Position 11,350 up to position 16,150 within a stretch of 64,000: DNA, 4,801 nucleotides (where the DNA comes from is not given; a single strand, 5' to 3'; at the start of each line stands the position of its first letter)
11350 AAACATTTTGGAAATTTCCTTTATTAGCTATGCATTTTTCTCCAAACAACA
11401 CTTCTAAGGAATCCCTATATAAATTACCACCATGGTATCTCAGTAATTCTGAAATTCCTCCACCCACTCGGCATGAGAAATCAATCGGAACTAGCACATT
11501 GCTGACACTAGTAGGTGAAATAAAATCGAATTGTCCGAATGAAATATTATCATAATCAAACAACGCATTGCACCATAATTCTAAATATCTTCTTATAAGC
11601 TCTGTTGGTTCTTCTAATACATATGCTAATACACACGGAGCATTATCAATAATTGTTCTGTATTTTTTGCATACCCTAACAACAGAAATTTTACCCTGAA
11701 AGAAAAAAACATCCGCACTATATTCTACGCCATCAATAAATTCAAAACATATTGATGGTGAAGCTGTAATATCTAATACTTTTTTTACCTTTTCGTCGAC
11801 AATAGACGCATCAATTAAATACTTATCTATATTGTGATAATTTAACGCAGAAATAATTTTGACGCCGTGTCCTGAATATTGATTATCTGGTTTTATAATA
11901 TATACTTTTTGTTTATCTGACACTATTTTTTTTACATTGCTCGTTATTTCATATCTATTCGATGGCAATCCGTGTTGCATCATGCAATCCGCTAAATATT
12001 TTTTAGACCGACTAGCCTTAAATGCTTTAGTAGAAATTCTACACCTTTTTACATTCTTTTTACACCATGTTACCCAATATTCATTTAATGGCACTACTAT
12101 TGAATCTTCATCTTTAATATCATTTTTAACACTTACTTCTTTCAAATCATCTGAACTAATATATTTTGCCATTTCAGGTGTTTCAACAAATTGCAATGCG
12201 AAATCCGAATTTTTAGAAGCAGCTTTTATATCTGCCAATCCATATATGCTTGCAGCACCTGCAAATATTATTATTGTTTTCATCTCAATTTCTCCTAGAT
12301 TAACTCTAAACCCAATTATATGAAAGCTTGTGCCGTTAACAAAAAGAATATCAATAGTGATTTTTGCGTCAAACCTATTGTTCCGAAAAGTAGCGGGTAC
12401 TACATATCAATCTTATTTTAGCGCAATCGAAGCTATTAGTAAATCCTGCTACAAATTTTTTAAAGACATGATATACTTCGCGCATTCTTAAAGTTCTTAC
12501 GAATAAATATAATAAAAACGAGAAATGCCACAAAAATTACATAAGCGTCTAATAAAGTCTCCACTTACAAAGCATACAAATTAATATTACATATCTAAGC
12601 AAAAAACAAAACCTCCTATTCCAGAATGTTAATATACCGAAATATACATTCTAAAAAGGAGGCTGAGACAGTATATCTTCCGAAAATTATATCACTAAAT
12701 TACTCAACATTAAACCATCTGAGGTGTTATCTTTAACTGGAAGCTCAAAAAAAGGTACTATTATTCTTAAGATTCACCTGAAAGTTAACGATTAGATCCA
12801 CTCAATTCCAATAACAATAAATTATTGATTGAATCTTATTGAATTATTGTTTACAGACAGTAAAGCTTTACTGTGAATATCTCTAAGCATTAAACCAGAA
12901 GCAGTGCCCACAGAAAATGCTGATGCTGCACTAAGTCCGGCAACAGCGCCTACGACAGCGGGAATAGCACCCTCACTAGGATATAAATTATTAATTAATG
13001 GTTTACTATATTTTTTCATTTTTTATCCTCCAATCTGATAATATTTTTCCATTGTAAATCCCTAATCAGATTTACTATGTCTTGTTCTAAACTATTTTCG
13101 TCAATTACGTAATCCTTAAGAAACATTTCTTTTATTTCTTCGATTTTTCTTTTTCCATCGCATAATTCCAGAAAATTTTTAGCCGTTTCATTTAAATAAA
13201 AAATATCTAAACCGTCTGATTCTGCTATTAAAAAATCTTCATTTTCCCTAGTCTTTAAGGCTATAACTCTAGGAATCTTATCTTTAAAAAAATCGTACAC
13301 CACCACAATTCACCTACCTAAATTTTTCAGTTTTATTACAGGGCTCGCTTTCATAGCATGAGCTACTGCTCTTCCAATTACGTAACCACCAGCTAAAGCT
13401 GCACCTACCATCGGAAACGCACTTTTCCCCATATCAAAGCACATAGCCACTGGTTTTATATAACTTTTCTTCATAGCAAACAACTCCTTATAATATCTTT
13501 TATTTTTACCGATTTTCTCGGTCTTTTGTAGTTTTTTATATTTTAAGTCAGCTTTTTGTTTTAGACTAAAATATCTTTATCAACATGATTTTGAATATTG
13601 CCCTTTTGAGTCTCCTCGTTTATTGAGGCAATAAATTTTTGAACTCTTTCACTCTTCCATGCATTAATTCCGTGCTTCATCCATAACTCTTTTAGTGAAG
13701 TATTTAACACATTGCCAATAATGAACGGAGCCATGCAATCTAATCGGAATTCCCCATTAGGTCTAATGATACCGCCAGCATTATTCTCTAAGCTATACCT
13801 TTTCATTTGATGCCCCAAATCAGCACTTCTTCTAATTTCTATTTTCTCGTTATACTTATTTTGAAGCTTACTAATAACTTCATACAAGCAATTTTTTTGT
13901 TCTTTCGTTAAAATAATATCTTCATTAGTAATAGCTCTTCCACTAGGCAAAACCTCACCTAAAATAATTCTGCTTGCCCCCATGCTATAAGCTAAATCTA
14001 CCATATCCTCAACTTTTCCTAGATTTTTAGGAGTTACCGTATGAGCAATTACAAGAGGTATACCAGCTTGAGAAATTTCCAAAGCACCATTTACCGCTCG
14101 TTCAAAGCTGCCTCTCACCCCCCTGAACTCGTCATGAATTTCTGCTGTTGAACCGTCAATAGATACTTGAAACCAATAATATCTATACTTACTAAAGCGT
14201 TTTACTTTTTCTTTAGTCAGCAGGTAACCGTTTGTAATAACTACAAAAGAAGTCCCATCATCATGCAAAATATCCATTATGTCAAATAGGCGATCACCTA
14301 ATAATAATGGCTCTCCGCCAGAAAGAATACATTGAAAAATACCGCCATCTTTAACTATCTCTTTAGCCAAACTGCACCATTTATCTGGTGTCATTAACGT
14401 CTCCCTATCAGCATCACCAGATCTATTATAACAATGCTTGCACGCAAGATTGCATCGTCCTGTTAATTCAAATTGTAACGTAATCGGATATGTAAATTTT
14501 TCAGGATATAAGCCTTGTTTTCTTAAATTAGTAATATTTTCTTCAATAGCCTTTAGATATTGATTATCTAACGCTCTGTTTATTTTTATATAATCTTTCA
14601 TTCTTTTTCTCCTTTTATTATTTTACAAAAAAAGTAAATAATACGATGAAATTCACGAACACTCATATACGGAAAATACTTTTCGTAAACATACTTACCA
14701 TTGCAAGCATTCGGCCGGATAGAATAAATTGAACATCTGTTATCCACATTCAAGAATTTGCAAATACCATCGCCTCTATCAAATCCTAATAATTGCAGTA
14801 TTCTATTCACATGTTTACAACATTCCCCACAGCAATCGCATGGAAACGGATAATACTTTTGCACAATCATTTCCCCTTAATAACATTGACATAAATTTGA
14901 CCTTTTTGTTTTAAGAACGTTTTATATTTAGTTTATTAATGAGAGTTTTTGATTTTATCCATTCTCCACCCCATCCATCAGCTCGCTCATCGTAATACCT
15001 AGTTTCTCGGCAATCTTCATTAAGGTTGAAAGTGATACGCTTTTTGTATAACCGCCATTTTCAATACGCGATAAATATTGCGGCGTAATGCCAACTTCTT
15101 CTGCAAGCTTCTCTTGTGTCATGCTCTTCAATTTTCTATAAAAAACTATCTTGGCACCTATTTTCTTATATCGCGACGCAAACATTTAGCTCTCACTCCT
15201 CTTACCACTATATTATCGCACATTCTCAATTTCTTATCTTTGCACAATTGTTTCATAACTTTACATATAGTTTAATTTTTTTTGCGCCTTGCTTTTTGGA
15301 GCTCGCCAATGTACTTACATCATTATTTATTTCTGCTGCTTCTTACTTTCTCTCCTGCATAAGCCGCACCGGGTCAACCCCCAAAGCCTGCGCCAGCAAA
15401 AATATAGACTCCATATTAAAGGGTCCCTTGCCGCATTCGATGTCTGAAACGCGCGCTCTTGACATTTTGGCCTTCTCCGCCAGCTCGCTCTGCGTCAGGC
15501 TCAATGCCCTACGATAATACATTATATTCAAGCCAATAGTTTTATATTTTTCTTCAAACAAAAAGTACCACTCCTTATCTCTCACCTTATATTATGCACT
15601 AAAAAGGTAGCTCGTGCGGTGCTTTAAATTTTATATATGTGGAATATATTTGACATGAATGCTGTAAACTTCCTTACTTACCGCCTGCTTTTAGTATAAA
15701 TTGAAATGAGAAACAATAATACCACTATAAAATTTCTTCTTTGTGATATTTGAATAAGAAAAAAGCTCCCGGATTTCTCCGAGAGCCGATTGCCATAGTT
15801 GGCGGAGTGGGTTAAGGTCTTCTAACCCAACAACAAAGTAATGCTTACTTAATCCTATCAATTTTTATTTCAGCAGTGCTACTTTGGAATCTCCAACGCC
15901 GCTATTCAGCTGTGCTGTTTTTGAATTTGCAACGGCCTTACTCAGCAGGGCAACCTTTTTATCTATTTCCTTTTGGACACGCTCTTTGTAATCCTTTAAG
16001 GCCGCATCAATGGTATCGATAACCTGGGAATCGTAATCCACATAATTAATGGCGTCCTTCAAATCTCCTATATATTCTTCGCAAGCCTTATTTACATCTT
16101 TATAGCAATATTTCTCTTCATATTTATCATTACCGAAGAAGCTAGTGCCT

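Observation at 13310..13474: Unannotated 54-aa ORF (peptide 2) below the ORF-track threshold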

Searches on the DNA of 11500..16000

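Call 41: search_rna_families(source=window, start=11500, end=16000, threshold=evalue, max_evalue=1)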
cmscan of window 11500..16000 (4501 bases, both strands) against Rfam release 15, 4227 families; matches with E-value up to 1: 1.
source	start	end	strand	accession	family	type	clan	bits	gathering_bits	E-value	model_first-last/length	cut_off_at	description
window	12218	12266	-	RF02931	Bacilli-1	Gene; sRNA;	-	28.1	55.6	0.0015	1-65/65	no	Bacilli-1 RNA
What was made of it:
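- Tried and rejected: There was only a sub-threshold Bacilli-1 match (28 bits against 55.6) at the 5' end of the ATP-grasp coding sequence, which I treat as chance (call 41).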

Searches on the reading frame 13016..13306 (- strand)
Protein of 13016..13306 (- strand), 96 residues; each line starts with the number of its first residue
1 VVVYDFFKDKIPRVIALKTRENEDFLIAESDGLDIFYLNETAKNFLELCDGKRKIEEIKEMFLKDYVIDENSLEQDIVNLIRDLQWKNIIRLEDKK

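Call 5: search_protein_families(library=pfam, proteins=[window:13016-13306:-], max_evalue=0.01)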
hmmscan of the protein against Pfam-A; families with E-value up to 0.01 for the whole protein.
window:13016-13306:- (96 aa): 1 family
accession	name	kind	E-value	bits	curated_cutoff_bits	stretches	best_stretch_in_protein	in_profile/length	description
PF05402.18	PqqD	-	5.3e-10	39.9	23.4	1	34-90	11-67/67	Coenzyme PQQ synthesis protein D (PqqD)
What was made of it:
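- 13016..13306 (-): Discrete PqqD-family protein (96 aa), the presumed RiPP recognition element. Pfam PqqD 39.9 bits, above the cut-off (call 5).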

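Call 6: search_protein_families(library=ncbifam, proteins=[window:13016-13306:-], max_evalue=1)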
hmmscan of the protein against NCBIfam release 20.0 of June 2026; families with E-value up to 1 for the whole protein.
window:13016-13306:- (96 aa): 7 families
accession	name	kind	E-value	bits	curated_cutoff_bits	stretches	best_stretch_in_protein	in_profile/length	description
TIGR03859.1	PQQ_PqqD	equivalog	1.8e-08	34.1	46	1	35-90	26-80/81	pyrroloquinoline quinone biosynthesis peptide chaperone PqqD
TIGR04302.1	geo_PqqD_fam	equivalog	2.2e-05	24.8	100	1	30-90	42-100/102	GeoRSP system PqqD family peptide chaperone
NF002535.0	PRK02079.1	equivalog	2.9e-05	23.8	101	1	36-91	36-90/92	pyrroloquinoline quinone biosynthesis peptide chaperone PqqD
NF050069.2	PqqD_rel_WgkC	exception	6.4e-05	22.9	110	1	19-90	15-86/103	PqqD family peptide maturation chaperone WgkC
NF033530.1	lasso_PqqD_Strm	exception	0.003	17.7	70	1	35-86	23-74/78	lasso peptide biosynthesis PqqD family chaperone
NF033536.1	lasso_PqqD_Bac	exception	0.021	14.9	80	1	38-91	34-87/88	lasso peptide biosynthesis PqqD family chaperone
NF050149.1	RiPP_bind_ApyI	equivalog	0.068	12.4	200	1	29-63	202-236/260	RiPP maturation protein ApyI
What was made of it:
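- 13016..13306 (-): NCBIfam PqqD, GeoRSP-PqqD, WgkC and lasso-PqqD models all score below their cut-offs (call 6).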

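Call 44: search_protein_families(library=padloc, proteins=[window:13016-13306:-], max_evalue=0.01)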
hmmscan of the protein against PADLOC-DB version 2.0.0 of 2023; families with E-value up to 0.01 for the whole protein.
window:13016-13306:- (96 aa): 0 families

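Call 68: search_solved_structures(query=window:13016-13306:-, max_evalue=1, show_alignments=3)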
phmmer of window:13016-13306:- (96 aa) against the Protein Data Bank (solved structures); distinct sequences matched with E-value up to 1: 7.
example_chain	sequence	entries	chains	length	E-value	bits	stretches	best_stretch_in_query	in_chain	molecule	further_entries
5sxy_A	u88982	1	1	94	0.017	18.6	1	10-90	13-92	Bifunctional coenzyme PQQ synthesis protein C/D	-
1ljo_A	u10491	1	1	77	0.18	15.4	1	6-64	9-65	Archaeal Sm-like protein AF-Sm2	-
5vrd_D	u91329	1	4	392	0.29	14.7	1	11-90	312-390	Bifunctional coenzyme PQQ synthesis protein C/D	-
9ycf_G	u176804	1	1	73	0.41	14.2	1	23-62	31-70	cb13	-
5v1u_A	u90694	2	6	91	0.44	14.1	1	36-90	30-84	TbiB1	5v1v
3n7z_A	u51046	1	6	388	0.81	13.3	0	60-90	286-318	Acetyltransferase, GNAT family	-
3g2b_A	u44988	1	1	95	0.81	13.3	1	38-92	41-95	Coenzyme PQQ synthesis protein D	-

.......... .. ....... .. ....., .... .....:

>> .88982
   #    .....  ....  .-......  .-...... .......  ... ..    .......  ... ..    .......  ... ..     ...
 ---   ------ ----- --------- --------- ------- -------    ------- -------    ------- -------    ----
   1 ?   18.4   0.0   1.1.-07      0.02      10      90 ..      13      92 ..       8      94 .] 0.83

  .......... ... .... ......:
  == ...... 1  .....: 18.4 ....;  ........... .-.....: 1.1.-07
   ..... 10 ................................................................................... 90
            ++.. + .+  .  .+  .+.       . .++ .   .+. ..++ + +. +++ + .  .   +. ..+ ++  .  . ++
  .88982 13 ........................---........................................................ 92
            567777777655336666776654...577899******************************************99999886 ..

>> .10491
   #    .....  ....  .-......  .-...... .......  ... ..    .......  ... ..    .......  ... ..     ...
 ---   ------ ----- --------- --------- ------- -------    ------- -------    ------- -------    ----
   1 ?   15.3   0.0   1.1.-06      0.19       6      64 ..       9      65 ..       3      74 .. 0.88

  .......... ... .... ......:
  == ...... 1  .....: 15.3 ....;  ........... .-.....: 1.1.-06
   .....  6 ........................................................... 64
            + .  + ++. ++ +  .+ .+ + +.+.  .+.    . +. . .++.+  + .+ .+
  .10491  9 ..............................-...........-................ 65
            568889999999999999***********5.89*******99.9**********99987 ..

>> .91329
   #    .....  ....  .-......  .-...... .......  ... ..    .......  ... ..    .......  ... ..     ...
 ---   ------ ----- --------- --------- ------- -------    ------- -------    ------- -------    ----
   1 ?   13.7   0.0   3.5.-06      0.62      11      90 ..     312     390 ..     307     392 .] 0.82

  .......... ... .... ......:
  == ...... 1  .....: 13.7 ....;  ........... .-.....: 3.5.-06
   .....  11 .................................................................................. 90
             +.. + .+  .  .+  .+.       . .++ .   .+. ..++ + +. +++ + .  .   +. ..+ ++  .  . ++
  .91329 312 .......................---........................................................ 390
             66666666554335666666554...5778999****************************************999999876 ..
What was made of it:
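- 13016..13306 (-): Weak PDB sequence matches to PqqD and TbiB1 (call 68).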
